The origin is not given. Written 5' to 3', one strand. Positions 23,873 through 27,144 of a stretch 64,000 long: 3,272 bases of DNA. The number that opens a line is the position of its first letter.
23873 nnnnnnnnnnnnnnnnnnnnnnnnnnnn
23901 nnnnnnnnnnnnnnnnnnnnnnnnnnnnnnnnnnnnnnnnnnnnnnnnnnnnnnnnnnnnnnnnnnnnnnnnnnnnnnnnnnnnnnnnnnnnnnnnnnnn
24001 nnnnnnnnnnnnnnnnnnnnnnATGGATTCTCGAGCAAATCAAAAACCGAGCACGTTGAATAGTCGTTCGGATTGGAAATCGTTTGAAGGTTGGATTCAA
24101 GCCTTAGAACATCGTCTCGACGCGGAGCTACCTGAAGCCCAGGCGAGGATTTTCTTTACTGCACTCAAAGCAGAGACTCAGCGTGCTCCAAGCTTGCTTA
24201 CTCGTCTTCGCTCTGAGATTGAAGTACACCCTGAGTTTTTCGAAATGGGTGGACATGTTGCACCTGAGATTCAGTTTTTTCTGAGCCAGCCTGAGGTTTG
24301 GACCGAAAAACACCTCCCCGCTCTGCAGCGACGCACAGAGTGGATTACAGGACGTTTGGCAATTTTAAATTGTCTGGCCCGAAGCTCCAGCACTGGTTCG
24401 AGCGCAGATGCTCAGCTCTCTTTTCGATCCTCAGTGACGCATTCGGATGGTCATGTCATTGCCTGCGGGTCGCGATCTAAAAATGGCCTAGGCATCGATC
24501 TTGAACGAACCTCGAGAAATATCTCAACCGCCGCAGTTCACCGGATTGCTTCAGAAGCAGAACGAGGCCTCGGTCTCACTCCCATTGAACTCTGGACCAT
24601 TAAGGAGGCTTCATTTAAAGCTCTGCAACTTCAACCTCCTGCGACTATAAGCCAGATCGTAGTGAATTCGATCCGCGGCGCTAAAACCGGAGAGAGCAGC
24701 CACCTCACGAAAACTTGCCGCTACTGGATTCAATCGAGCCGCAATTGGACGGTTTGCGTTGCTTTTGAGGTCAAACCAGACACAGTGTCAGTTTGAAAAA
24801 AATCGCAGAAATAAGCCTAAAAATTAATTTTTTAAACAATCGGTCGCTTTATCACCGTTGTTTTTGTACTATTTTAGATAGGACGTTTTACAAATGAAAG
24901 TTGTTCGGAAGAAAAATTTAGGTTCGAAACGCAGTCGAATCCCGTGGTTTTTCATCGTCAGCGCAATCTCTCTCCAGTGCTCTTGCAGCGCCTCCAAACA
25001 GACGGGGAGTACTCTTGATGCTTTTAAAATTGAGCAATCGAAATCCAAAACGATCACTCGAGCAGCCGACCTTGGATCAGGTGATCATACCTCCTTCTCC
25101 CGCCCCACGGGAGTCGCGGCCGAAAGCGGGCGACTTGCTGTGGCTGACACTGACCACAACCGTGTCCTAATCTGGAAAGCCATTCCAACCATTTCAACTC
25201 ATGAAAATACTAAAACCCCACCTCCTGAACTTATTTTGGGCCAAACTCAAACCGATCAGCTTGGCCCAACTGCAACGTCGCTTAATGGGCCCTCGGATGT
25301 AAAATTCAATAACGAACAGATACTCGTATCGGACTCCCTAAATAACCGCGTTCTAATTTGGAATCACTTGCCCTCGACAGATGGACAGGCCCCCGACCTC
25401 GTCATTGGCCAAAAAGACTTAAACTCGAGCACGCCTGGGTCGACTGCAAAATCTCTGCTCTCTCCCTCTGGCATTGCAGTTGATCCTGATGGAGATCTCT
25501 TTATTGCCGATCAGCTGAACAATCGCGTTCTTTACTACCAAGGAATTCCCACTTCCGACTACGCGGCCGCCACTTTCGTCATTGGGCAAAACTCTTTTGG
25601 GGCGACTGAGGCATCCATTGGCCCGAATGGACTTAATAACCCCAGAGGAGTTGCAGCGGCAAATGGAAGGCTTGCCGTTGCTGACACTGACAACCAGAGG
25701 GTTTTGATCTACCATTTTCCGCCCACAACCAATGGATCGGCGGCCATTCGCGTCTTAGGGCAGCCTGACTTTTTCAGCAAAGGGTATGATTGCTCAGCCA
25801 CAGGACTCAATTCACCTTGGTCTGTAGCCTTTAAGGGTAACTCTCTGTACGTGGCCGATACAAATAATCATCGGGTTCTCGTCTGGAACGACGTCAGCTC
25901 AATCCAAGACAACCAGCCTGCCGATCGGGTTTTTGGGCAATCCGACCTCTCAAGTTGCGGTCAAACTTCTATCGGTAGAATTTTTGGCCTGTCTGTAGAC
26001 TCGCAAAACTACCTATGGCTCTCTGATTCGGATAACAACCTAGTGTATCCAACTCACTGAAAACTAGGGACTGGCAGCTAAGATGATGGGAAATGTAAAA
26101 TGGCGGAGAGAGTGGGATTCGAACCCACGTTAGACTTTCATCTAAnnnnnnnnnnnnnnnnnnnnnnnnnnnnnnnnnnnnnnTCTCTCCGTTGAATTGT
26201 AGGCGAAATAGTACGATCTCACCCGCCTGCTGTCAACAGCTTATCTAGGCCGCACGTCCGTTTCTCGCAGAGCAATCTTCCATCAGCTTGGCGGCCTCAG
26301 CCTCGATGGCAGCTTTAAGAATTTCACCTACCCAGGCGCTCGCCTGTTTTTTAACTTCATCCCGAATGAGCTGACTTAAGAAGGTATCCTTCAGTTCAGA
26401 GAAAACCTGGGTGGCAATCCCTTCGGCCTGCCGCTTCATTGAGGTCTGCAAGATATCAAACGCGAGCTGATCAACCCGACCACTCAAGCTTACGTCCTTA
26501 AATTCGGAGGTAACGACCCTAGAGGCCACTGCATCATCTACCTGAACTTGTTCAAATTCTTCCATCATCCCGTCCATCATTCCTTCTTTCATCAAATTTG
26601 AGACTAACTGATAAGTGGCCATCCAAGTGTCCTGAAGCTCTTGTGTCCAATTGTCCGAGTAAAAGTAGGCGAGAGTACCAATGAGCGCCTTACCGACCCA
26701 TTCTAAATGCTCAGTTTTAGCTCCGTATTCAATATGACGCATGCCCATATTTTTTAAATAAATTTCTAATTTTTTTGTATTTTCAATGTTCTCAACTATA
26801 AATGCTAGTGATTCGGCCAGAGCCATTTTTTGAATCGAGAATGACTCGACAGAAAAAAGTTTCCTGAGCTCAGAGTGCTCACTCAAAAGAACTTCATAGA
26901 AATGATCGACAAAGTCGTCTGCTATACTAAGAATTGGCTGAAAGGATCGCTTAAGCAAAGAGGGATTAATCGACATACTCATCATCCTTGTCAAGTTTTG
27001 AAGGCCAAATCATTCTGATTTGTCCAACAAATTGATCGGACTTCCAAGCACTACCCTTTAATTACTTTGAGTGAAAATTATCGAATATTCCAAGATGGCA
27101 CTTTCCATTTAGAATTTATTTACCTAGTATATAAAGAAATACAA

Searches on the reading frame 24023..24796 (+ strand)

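Call 7: search_protein_families(library=pfam, proteins=[window:24023-24796:+], max_evalue=0.001)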
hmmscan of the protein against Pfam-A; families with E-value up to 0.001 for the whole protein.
window:24023-24796:+ (257 aa): 1 family
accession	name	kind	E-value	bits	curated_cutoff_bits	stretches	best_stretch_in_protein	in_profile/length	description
PF01648.25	ACPS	-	3.2e-05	24.4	25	1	155-235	1-97/111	4'-phosphopantetheinyl transferase superfamily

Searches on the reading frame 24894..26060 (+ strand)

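Call 7: search_protein_families(library=pfam, proteins=[window:24894-26060:+], max_evalue=0.001)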
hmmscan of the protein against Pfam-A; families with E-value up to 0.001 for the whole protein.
window:24894-26060:+ (388 aa): 2 families
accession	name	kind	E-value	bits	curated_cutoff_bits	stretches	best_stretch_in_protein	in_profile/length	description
PF01436.27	NHL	-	5.9e-35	118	20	4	305-330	1-27/28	NHL repeat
PF25021.1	TEN_NHL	-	2.7e-05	23.8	27.1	0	186-212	327-353/357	Teneurin NHL domain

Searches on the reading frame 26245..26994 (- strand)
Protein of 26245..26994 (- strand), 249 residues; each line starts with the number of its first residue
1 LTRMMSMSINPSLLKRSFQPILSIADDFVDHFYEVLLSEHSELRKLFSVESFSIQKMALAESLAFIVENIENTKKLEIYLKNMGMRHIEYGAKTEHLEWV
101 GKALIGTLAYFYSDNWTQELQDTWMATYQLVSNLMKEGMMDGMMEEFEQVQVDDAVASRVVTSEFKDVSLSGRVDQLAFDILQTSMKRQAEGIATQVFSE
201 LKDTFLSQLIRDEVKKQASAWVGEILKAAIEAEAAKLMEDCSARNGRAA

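Call 3: search_protein_families(library=pfam, proteins=[window:26245-26994:-], max_evalue=0.01)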
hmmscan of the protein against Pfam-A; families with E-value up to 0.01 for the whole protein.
window:26245-26994:- (249 aa): 2 families
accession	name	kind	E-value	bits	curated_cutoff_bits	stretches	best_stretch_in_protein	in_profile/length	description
PF00042.28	Globin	-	5.3e-09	37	22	1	32-132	3-114/117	Globin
PF15877.10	TMEM232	-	0.0074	15.8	27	0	72-136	345-410/452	Transmembrane protein family 232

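Call 8: search_protein_families(library=ncbifam, proteins=[window:26245-26994:-], max_evalue=0.01)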
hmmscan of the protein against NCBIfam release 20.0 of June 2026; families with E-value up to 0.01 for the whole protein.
window:26245-26994:- (249 aa): 1 family
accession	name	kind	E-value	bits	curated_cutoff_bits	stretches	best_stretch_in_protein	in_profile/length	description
NF009805.0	PRK13289.1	equivalog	3e-18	65.9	432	1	20-136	15-134/399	NO-inducible flavohemoprotein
